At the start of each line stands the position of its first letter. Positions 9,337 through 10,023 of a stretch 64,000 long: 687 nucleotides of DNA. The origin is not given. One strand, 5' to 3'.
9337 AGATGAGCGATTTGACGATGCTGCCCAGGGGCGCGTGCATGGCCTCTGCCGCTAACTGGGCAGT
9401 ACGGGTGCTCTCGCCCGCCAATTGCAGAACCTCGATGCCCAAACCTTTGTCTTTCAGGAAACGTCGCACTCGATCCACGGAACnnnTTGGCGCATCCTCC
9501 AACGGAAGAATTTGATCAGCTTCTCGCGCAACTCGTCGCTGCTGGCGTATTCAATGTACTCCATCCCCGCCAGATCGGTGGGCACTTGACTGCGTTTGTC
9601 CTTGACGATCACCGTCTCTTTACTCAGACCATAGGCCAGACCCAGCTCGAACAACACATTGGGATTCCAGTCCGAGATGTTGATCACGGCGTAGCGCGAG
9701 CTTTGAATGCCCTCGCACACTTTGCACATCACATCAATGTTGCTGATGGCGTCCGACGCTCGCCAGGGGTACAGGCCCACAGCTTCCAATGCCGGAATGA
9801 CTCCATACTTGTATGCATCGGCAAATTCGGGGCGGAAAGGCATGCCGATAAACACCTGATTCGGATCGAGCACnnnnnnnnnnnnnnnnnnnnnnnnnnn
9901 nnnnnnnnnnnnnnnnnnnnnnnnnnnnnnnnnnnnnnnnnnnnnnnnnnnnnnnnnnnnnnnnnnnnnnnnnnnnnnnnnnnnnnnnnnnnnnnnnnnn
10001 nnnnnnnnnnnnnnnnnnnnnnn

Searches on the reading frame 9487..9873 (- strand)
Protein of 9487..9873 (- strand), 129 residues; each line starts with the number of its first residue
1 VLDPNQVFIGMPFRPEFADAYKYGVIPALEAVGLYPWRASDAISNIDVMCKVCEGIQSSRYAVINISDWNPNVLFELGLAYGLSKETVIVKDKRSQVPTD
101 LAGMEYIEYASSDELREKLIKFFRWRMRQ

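Call 79: search_solved_structures(query=window:9487-9873:-, max_evalue=10, show_alignments=2)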
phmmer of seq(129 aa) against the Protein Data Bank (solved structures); distinct sequences matched with E-value up to 10: 6.
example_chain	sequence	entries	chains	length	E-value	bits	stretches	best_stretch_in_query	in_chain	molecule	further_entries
8pqp_A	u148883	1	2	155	0.56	13.5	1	44-93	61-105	Nucleoside 2-deoxyribosyltransferase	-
9emx_A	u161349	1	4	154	0.61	13.3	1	50-93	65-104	Nucleoside 2-deoxyribosyltransferase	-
9emw_A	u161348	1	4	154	0.66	13.2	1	50-93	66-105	Nucleoside 2-deoxyribosyltransferase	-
8pqr_B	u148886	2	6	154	0.71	13.1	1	50-93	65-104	Nucleoside 2-deoxyribosyltransferase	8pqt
8qc0_A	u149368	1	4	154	0.73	13.1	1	50-93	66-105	Nucleoside 2-deoxyribosyltransferase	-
8rh3_A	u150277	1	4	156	0.73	13.1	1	50-93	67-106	Nucleoside 2-deoxyribosyltransferase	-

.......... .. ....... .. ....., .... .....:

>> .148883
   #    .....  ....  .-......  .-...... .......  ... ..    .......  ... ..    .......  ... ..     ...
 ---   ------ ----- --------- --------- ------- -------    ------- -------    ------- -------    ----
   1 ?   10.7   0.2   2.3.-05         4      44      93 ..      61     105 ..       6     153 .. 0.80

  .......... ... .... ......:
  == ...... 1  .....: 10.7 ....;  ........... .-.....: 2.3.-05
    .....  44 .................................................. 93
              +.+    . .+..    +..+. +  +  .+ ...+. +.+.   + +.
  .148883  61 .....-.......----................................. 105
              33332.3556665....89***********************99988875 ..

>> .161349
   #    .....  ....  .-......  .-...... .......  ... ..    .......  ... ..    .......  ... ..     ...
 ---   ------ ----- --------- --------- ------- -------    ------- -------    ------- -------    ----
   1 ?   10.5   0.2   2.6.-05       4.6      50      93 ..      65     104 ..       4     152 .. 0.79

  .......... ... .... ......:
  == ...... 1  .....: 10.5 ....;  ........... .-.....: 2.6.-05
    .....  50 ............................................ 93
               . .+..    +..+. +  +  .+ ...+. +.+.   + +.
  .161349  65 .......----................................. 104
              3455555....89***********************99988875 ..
